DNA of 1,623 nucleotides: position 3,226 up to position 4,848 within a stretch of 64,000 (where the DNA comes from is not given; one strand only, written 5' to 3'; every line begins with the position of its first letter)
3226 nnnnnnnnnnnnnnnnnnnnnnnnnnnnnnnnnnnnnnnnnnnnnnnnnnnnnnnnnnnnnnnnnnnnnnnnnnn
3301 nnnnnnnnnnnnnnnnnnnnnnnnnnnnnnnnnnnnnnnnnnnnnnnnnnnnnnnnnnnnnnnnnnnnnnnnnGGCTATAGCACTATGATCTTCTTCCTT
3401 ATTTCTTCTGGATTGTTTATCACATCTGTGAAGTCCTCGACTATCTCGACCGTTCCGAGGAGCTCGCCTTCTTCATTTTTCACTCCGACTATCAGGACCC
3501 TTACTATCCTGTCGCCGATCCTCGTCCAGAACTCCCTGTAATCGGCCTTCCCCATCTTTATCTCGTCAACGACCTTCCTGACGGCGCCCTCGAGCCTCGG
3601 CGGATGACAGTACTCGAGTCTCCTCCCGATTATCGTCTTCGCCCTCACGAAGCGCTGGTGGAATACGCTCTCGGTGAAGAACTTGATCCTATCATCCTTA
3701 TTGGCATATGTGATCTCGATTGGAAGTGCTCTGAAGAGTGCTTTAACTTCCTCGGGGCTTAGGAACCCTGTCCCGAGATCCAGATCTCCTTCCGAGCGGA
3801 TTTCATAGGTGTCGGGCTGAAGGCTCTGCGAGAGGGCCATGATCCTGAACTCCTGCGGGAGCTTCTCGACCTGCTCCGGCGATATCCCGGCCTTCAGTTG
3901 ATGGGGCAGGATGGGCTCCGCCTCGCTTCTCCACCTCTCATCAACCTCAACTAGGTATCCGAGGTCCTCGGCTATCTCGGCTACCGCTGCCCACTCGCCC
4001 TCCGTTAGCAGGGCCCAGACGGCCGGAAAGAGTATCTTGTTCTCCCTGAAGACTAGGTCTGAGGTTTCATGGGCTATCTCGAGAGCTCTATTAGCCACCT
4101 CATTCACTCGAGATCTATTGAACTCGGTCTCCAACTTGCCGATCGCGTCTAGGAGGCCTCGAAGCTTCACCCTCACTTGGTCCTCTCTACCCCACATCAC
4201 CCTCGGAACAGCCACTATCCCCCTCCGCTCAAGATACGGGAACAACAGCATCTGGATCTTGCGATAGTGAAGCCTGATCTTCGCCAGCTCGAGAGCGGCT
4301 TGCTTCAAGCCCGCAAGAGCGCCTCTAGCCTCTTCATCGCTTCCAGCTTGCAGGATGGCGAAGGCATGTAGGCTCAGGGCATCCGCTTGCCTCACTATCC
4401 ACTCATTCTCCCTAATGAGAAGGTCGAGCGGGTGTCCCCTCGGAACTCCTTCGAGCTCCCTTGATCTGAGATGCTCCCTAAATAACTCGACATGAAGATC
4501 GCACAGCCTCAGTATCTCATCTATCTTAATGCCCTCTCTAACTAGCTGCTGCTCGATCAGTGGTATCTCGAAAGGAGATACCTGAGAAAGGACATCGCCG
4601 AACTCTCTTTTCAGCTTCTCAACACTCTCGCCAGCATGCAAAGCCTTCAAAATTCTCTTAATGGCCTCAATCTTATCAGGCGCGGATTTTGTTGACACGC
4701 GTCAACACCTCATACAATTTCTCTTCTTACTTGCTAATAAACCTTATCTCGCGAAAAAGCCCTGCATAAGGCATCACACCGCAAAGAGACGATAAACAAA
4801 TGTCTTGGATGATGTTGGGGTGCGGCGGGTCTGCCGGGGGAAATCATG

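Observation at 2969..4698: Two-gene sensor/regulator module: DUF1858-hemerythrin-DUF438-PAS protein co-transcribed with an HTH/Cys-cluster regulator, directly upstream of htrA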

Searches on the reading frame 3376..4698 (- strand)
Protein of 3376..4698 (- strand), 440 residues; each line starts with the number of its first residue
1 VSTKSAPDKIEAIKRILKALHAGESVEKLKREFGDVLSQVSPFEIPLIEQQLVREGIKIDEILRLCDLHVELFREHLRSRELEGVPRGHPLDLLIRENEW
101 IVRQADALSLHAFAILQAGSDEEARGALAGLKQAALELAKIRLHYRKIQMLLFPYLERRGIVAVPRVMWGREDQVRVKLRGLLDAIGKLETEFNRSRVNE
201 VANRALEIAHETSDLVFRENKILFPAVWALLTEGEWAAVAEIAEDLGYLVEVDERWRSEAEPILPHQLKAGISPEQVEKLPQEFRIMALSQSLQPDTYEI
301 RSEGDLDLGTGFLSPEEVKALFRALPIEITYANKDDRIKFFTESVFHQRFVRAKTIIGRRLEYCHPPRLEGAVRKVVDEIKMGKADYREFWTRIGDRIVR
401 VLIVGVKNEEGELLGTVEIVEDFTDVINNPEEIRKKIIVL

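Call 3: search_protein_families(library=pfam, proteins=[window:3376-4698:-], max_evalue=0.01)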
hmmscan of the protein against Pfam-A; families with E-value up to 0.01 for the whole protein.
window:3376-4698:- (440 aa): 3 families
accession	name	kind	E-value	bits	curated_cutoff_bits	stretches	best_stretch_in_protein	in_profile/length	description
PF04282.18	DUF438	-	1.4e-24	86.2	25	1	13-78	1-66/67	Family of unknown function (DUF438)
PF13596.12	PAS_10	-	7.6e-19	68.8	22.1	1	319-424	2-106/106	PAS domain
PF01814.28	Hemerythrin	-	6.5e-08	33.5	25.3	1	89-227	1-127/127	Hemerythrin HHE cation binding domain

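Call 4: search_protein_families(library=ncbifam, proteins=[window:3376-4698:-], max_evalue=0.01)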
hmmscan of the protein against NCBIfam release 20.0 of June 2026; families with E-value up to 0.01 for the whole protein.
window:3376-4698:- (440 aa): 0 families

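Call 7: search_solved_structures(query=window:3376-4698:-, max_evalue=1, show_alignments=2)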
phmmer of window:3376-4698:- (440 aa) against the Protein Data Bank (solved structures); distinct sequences matched with E-value up to 1: 2.
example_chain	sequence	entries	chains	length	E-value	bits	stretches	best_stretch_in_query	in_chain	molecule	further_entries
3cax_A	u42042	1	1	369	2.3e-68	234.8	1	85-424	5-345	Uncharacterized protein PF0695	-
2qkp_A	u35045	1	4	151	2.2e-17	66.9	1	308-426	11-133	Uncharacterized protein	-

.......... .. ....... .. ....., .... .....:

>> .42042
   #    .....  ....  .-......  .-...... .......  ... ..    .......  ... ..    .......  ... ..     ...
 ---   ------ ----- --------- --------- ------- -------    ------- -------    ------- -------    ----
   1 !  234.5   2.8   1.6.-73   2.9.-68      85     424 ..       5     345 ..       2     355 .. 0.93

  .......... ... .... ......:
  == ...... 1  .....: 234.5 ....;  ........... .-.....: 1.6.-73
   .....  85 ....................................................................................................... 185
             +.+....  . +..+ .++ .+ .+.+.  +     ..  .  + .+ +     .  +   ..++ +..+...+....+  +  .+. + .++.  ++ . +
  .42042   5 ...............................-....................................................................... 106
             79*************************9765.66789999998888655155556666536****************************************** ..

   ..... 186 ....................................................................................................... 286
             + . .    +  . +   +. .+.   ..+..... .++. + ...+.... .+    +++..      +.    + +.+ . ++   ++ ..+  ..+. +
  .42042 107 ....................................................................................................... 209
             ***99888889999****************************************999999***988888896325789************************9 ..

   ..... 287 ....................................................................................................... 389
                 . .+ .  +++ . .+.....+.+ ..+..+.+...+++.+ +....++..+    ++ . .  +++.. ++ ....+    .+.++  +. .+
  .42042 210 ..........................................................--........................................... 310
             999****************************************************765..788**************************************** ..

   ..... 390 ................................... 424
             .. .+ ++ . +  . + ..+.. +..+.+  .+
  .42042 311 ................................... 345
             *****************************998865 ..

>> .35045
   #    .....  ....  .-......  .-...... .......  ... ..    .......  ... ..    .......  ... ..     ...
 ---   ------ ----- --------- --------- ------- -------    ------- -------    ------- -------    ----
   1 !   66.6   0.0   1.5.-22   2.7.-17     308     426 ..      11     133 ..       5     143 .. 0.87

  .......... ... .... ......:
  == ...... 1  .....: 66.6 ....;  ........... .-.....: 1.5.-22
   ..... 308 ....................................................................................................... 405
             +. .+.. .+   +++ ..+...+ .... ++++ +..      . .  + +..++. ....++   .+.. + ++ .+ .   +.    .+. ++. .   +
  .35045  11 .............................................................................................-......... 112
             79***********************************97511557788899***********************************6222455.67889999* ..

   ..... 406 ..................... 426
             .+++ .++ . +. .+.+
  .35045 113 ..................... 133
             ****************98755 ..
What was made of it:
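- On PAS_10 (PF13596): PDB 2qkp matches at E 2e-17 (call 7).
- Checked: PDB 3cax (P. furiosus PF0695) matches residues 85-424 at E 2e-68 (call 7).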

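Call 35: find_homologous_proteins(query=window:3376-4698:-, max_evalue=1e-10)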
Query window:3376-4698:- (440 aa): 656 proteins with E <= 1e-10 among 8000 candidates; the best 120 are listed.
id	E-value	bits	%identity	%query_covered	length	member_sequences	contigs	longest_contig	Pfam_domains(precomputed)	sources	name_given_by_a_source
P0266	9.2e-283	956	99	100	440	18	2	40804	PF13596.13,PF01814.29,PF04282.19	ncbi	ncbi:MAG: DUF438 domain-containing protein [Nitrososphaerota archaeon]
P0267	1.5e-236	804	81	100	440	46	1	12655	PF13596.13,PF01814.29,PF04282.19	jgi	jgi:hypothetical protein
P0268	6.7e-217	739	75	100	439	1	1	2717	PF13596.13,PF01814.29,PF04282.19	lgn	-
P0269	1.5e-211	721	72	100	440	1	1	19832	PF13596.13,PF01814.29,PF04282.19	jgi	-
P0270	6.0e-192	657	64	100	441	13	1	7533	PF13596.13,PF01814.29,PF04282.19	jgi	jgi:DUF438 domain-containing protein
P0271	6.0e-191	654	65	98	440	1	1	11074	PF13596.13,PF01814.29,PF04282.19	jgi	jgi:DUF438 domain-containing protein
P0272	1.0e-190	653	65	98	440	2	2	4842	PF13596.13,PF01814.29,PF04282.19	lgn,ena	-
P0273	1.3e-190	652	65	98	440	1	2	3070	PF13596.13,PF01814.29,PF04282.19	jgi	jgi:DUF438 domain-containing protein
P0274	3.0e-190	651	65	98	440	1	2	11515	PF13596.13,PF01814.29,PF04282.19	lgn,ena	-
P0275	3.7e-190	651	65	98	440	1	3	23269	PF13596.13,PF01814.29,PF04282.19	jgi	-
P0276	1.6e-188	646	64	100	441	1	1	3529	PF13596.13,PF01814.29,PF04282.19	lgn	-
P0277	1.1e-183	630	63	100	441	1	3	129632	PF13596.13,PF01814.29,PF04282.19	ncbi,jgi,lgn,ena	-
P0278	1.6e-183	629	65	100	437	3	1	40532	PF13596.13,PF01814.29,PF04282.19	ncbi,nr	ncbi:MAG: DUF438 domain-containing protein [Nitrososphaerota archaeon]|nr:DUF438 domain-containing p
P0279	1.3e-181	623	63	100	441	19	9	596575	PF13596.13,PF01814.29,PF04282.19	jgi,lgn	jgi:DUF438 domain-containing protein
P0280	4.3e-181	621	61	100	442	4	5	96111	PF13596.13,PF01814.29,PF04282.19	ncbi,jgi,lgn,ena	ncbi:MAG: DUF438 domain-containing protein [Thermoproteota archaeon]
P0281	5.4e-181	621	60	100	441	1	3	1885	PF13596.13,PF01814.29,PF04282.19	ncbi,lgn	-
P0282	1.4e-180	619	61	100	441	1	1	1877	PF13596.13,PF01814.29,PF04282.19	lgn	-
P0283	4.1e-180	618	61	100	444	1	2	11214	PF13596.13,PF01814.29,PF04282.19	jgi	-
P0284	4.5e-180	618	63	100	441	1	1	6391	PF13596.13,PF01814.29,PF04282.19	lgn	-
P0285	1.6e-179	616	61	100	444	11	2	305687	PF13596.13,PF01814.29,PF04282.19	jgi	jgi:DUF438 domain-containing protein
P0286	1.3e-178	613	60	100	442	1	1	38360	PF13596.13,PF01814.29,PF04282.19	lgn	-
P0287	4.8e-178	611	59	100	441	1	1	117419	PF13596.13,PF01814.29,PF04282.19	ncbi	ncbi:MAG: DUF438 domain-containing protein [Thermoproteota archaeon]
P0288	8.7e-178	610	62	100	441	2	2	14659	PF13596.13,PF01814.29,PF04282.19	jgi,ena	-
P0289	2.2e-176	606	59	100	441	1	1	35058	PF13596.13,PF01814.29,PF04282.19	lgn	-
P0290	2.5e-176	605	59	100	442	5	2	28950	PF13596.13,PF01814.29,PF04282.19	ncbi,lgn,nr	ncbi:MAG: DUF438 domain-containing protein [Candidatus Brockarchaeota archaeon]|nr:DUF438 domain-con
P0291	6.6e-176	604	60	98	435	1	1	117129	PF13596.13,PF01814.29,PF04282.19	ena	-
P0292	9.0e-176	604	60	98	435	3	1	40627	PF13596.13,PF01814.29,PF04282.19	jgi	jgi:DUF438 domain-containing protein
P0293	1.2e-175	603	60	100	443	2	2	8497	PF13596.13,PF01814.29,PF04282.19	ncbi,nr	ncbi:MAG: DUF438 domain-containing protein [Candidatus Brockarchaeota archaeon]|nr:DUF438 domain-con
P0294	2.1e-175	602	60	98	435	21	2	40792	PF13596.13,PF01814.29,PF04282.19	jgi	jgi:DUF438 domain-containing protein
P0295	7.9e-175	600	61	98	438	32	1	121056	PF13596.13,PF01814.29,PF04282.19,PF08448.17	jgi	-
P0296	1.4e-174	600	60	98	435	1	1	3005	PF13596.13,PF01814.29,PF04282.19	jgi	jgi:DUF438 domain-containing protein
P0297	2.9e-174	599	61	98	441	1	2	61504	PF13596.13,PF01814.29,PF04282.19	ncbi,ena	ncbi:MAG: DUF438 domain-containing protein [Thermoproteota archaeon]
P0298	3.0e-174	599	60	98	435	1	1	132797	PF13596.13,PF01814.29,PF04282.19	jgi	jgi:DUF438 domain-containing protein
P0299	3.7e-174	598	59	98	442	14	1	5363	PF13596.13,PF01814.29,PF04282.19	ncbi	ncbi:MAG: DUF438 domain-containing protein [Thermoproteota archaeon]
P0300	8.3e-174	597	60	100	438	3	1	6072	PF13596.13,PF01814.29,PF04282.19,PF08448.17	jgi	-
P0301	2.4e-173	596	60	98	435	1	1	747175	PF13596.13,PF01814.29,PF04282.19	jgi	-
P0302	2.6e-173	595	58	100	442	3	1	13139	PF13596.13,PF01814.29,PF04282.19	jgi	jgi:DUF438 domain-containing protein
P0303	1.0e-172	593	59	98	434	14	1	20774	PF13596.13,PF01814.29,PF04282.19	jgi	jgi:DUF438 domain-containing protein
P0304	3.4e-172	592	61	100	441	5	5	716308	PF13596.13,PF01814.29,PF04282.19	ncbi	ncbi:MAG: DUF438 domain-containing protein [Ignisphaera sp.]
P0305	1.5e-171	590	60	98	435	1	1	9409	PF13596.13,PF01814.29,PF04282.19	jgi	jgi:DUF438 domain-containing protein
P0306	2.4e-171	589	59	98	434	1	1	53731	PF13596.13,PF01814.29,PF04282.19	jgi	jgi:DUF438 domain-containing protein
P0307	3.1e-171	589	59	98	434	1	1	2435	PF13596.13,PF01814.29,PF04282.19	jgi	jgi:DUF438 domain-containing protein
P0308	5.2e-171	588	60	98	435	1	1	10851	PF13596.13,PF01814.29,PF04282.19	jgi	jgi:DUF438 domain-containing protein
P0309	6.8e-171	587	58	100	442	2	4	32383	PF13596.13,PF01814.29,PF04282.19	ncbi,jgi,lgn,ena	-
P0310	7.2e-171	587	60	98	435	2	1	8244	PF13596.13,PF01814.29,PF04282.19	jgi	-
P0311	1.1e-170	587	61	98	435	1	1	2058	PF13596.13,PF01814.29,PF04282.19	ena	-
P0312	1.1e-170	587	59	98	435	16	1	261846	PF13596.13,PF01814.29,PF04282.19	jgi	-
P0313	1.6e-170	586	59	99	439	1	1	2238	PF13596.13,PF01814.29,PF04282.19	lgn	-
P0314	6.8e-170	584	59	98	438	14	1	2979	PF13596.13,PF01814.29,PF04282.19,PF08448.17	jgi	-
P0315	8.5e-170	584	58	100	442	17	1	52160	PF13596.13,PF01814.29,PF04282.19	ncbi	ncbi:MAG: DUF438 domain-containing protein [Ignisphaera sp.]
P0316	1.2e-169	583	58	98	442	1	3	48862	PF13596.13,PF01814.29,PF04282.19,PF08448.17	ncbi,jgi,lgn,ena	-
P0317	1.4e-169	583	59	98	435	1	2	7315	PF13596.13,PF01814.29,PF04282.19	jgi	jgi:DUF438 domain-containing protein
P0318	2.1e-169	583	60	100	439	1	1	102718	PF13596.13,PF01814.29,PF04282.19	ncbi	-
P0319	8.9e-169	581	58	98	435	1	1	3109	PF13596.13,PF01814.29,PF04282.19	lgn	-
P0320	1.1e-168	580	59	98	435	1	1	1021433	PF13596.13,PF01814.29,PF04282.19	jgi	jgi:DUF438 domain-containing protein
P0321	1.1e-168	580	59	98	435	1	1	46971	PF13596.13,PF01814.29,PF04282.19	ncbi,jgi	jgi:hypothetical protein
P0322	1.1e-168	580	59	98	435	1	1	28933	PF13596.13,PF01814.29,PF04282.19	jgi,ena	jgi:DUF438 domain-containing protein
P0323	1.2e-168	580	58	100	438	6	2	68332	PF13596.13,PF01814.29,PF04282.19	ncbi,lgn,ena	-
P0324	1.3e-168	580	59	100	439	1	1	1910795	PF13596.13,PF01814.29,PF04282.19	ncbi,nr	ncbi:DUF438 domain-containing protein [Desulfurococcaceae archaeon MEX13E-LK6-19]|nr:DUF438 domain-c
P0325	1.6e-168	580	59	98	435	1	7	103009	PF13596.13,PF01814.29,PF04282.19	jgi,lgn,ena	jgi:DUF438 domain-containing protein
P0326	1.6e-168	580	59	98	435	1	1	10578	PF13596.13,PF01814.29,PF04282.19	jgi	-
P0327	1.8e-168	580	58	100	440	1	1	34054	PF13596.13,PF01814.29,PF04282.19,PF08448.17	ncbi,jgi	-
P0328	2.2e-168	579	58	98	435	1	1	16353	PF13596.13,PF01814.29,PF04282.19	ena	-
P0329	2.4e-168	579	58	100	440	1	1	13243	PF13596.13,PF01814.29,PF04282.19,PF08448.17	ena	-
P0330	2.5e-168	579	58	98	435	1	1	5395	PF13596.13,PF01814.29,PF04282.19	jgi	-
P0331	3.2e-168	579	57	100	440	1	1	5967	PF13596.13,PF01814.29,PF04282.19,PF08448.17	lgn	-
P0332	3.9e-167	575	58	100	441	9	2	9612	PF13596.13,PF01814.29,PF04282.19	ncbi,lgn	ncbi:MAG: DUF438 domain-containing protein [Desulfurococcaceae archaeon]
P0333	8.0e-167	574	57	100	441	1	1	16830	PF13596.13,PF01814.29,PF04282.19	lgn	-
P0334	9.1e-167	574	57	98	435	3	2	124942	PF13596.13,PF01814.29,PF04282.19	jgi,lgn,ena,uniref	uniref:DUF438 domain-containing protein n=1 Tax=Ignisphaera aggregans TaxID=334771 RepID=A0A7C4FGI7_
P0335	3.6e-166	572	62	98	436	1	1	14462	PF13596.13,PF01814.29,PF04282.19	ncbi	-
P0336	8.2e-166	571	58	98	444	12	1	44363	PF13596.13,PF01814.29,PF04282.19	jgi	jgi:DUF438 domain-containing protein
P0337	8.4e-166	571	61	98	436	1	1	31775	PF13596.13,PF01814.29,PF04282.19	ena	-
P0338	1.5e-165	570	59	98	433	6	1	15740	PF13596.13,PF01814.29,PF04282.19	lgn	-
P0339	1.7e-165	570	60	100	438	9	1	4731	PF13596.13,PF01814.29,PF04282.19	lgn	-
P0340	4.8e-165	568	61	98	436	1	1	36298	PF13596.13,PF01814.29,PF04282.19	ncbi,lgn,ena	-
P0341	5.1e-165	568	58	100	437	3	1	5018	PF13596.13,PF01814.29,PF13426.14,PF04282.19,PF08448.17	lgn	-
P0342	2.1e-164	566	59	100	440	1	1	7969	PF13596.13,PF01814.29,PF04282.19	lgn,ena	-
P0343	2.3e-164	566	59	98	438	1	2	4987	PF13596.13,PF01814.29,PF04282.19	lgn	-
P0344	2.5e-164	566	60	100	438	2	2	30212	PF13596.13,PF01814.29,PF04282.19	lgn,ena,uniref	uniref:DUF438 domain-containing protein n=1 Tax=Fervidicoccus fontis TaxID=683846 RepID=A0A7J3ZK81_9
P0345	4.9e-164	565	58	100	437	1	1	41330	PF13596.13,PF01814.29,PF04282.19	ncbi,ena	-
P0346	5.6e-164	565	57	98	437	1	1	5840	PF13596.13,PF01814.29,PF04282.19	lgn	-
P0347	8.6e-164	564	57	100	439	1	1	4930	PF13596.13,PF01814.29,PF04282.19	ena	-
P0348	9.5e-164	564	58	100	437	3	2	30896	PF13596.13,PF01814.29,PF13426.14,PF04282.19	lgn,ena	-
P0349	1.2e-163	564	58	98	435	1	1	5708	PF13596.13,PF01814.29,PF04282.19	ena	-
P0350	1.4e-163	563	57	100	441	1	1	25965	PF13596.13,PF01814.29,PF04282.19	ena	-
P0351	1.6e-163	563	61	97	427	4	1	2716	PF13596.13,PF01814.29,PF04282.19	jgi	-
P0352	2.4e-163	563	59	96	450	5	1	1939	PF13596.13,PF01814.29,PF04282.19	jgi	-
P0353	3.8e-163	562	56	100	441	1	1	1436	PF13596.13,PF01814.29,PF04282.19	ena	-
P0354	5.0e-163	562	58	98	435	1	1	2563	PF13596.13,PF01814.29,PF04282.19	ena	-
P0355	5.2e-163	561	56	98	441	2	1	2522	PF13596.13,PF01814.29,PF04282.19,PF08448.17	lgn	-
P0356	6.6e-163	561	58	98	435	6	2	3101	PF13596.13,PF01814.29,PF04282.19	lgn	-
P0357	1.5e-161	557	57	100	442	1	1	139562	PF13596.13,PF01814.29,PF04282.19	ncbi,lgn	-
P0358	2.6e-161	556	58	98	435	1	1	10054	PF13596.13,PF01814.29,PF04282.19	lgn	-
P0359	2.7e-161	556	58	100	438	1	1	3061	PF13596.13,PF01814.29,PF04282.19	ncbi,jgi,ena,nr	ncbi:MAG TPA: DUF438 domain-containing protein [Euryarchaeota archaeon]|nr:DUF438 domain-containing 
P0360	3.2e-161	556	58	100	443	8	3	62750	PF13596.13,PF01814.29,PF04282.19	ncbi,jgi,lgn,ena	ncbi:MAG: DUF438 domain-containing protein [Sulfolobales archaeon]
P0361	3.2e-161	556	57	98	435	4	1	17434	PF13596.13,PF01814.29,PF04282.19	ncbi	ncbi:MAG: DUF438 domain-containing protein [Candidatus Bathyarchaeia archaeon]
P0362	4.9e-161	555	58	98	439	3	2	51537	PF13596.13,PF01814.29,PF04282.19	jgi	jgi:DUF438 domain-containing protein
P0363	6.7e-161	555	56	100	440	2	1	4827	PF13596.13,PF01814.29,PF04282.19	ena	-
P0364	7.1e-161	554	56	100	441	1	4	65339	PF13596.13,PF01814.29,PF04282.19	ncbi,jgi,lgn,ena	-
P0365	1.8e-160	553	56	100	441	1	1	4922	PF13596.13,PF01814.29,PF04282.19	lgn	-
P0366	2.2e-160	553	56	100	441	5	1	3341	PF13596.13,PF01814.29,PF04282.19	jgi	-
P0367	2.2e-160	553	57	100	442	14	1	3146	PF13596.13,PF01814.29,PF04282.19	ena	-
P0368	2.9e-160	552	56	98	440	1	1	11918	PF13596.13,PF01814.29,PF04282.19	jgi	jgi:DUF438 domain-containing protein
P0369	3.3e-160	552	56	100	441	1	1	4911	PF13596.13,PF01814.29,PF04282.19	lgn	-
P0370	4.1e-160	552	56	100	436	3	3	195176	PF13596.13,PF01814.29,PF13426.14,PF04282.19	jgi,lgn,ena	jgi:PAS domain S-box-containing protein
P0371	4.9e-160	552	56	100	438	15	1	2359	PF13596.13,PF01814.29,PF04282.19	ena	-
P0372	5.1e-160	552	57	98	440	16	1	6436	PF13596.13,PF01814.29,PF04282.19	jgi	jgi:DUF438 domain-containing protein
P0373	9.6e-160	551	57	100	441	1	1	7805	PF13596.13,PF01814.29,PF04282.19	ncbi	-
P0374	9.7e-160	551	57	100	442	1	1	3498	PF13596.13,PF01814.29,PF04282.19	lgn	-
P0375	1.1e-159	551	56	98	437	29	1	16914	PF13596.13,PF01814.29,PF04282.19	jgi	-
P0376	1.1e-159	551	58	98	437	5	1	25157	PF13596.13,PF01814.29,PF04282.19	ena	-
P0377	1.2e-159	550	56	100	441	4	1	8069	PF13596.13,PF01814.29,PF04282.19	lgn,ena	-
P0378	2.0e-159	550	56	100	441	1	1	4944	PF13596.13,PF01814.29,PF04282.19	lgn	-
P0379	2.4e-159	549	55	98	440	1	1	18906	PF13596.13,PF01814.29,PF04282.19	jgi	jgi:DUF438 domain-containing protein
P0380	2.7e-159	549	55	98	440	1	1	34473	PF13596.13,PF01814.29,PF04282.19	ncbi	ncbi:MAG: DUF438 domain-containing protein [Desulfurococcaceae archaeon]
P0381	2.7e-159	549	55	98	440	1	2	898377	PF13596.13,PF01814.29,PF04282.19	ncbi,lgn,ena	ncbi:MAG: DUF438 domain-containing protein [Desulfurococcaceae archaeon]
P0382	2.8e-159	549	55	98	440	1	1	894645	PF13596.13,PF01814.29,PF04282.19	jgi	-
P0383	3.5e-159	549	56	100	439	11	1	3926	PF13596.13,PF01814.29,PF04282.19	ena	-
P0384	5.3e-159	548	56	100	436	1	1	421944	PF13596.13,PF01814.29,PF13426.14,PF04282.19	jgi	jgi:PAS domain S-box-containing protein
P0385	5.9e-159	548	56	100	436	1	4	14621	PF13596.13,PF01814.29,PF04282.19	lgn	-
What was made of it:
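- It showed no fused output domains among the listed homologues (call 35).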

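Call 38: find_related_loci(query=A4, collection=genome_contigs, flank=5000)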
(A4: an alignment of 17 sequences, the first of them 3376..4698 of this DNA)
Query A4 (440 aa) in genome_contigs; peptide patterns used: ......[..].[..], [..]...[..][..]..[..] (x = any residue, [..] = any of these).
235 stretches matched a pattern; 142 encode a relative of the query (tblastn E <= 1e-3); the best 80 are kept; 80 distinct loci.
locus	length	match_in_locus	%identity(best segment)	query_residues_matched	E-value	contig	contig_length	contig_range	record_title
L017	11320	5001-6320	82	1-440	0e+0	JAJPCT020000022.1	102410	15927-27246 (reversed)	MAG: Candidatus Wolframiiraptor gerlachensis isolate A8 NODE_68_length_102410_cov_3_646989, whole genome shotgun sequenc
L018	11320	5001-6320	81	1-440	0e+0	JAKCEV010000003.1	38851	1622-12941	MAG: Candidatus Wolframiiraptor allenii isolate LGB-01.bin.22 NODE_144_length_38851_cov_17.375786, whole genome shotgun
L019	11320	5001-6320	80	1-440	0e+0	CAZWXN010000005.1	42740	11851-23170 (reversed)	MAG TPA_asm: uncultured Nitrososphaeria archaeon isolate SRP104967_co1_10 genome assembly, contig: NODE_262_length_42740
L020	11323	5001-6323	63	1-440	0e+0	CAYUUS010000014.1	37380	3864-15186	MAG TPA_asm: uncultured Ignisphaera sp. isolate SRP104967_co1_57 genome assembly, contig: NODE_342_length_37380_cov_357.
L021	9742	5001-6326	61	1-440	0e+0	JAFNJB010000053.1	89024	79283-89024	MAG: Candidatus Brockarchaeota archaeon isolate JZZ.bins.4 NODE_108_length_89024_cov_152.8, whole genome shotgun sequenc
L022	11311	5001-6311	64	1-440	0e+0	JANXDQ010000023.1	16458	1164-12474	MAG: Aigarchaeota archaeon isolate SKYB129 NODE_23_length_16458_cov_19.524632, whole genome shotgun sequence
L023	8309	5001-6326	61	1-440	0e+0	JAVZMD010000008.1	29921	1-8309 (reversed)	MAG: Thermoproteota archaeon isolate DRTY-6_201907_bins_82 DRTY-6_201907_bins_82_scaffold_8, whole genome shotgun sequen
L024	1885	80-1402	60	1-440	0e+0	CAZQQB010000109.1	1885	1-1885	MAG TPA_asm: uncultured Nitrososphaerota archaeon isolate binchicken_co40_19 genome assembly, contig: NODE_15712_length_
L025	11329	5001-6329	60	1-440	0e+0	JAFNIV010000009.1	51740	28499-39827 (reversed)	MAG: Candidatus Brockarchaeota archaeon isolate DRTY-1.bins.18 NODE_9_length_51740_cov_18.114119, whole genome shotgun s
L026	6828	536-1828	61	9-440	0e+0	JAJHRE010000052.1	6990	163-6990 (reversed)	MAG: Desulfurococcaceae archaeon isolate Bin S28 scaffold_2625_c1, whole genome shotgun sequence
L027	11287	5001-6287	61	11-440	0e+0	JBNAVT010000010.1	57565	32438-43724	MAG: Thermoproteota archaeon isolate Kamch4342-D-MF-045 bin3.fa-10, whole genome shotgun sequence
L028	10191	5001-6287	59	12-440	0e+0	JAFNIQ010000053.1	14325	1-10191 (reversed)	MAG: Candidatus Brockarchaeota archaeon isolate GD2_1 GD2_1_scaffold_1715_curated, whole genome shotgun sequence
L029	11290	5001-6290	60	11-440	0e+0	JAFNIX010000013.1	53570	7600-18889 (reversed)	MAG: Candidatus Brockarchaeota archaeon isolate DRTY-6.bins.80 NODE_13_length_53570_cov_7.80203, whole genome shotgun se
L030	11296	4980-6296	58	1-440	1e-178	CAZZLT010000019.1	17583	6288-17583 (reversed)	MAG TPA_asm: uncultured Desulfurococcaceae archaeon isolate binchicken_co25_114 genome assembly, contig: k141_127386, wh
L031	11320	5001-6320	58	1-440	8e-178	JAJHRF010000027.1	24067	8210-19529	MAG: Desulfurococcaceae archaeon isolate Bin S23 scaffold_400_c1, whole genome shotgun sequence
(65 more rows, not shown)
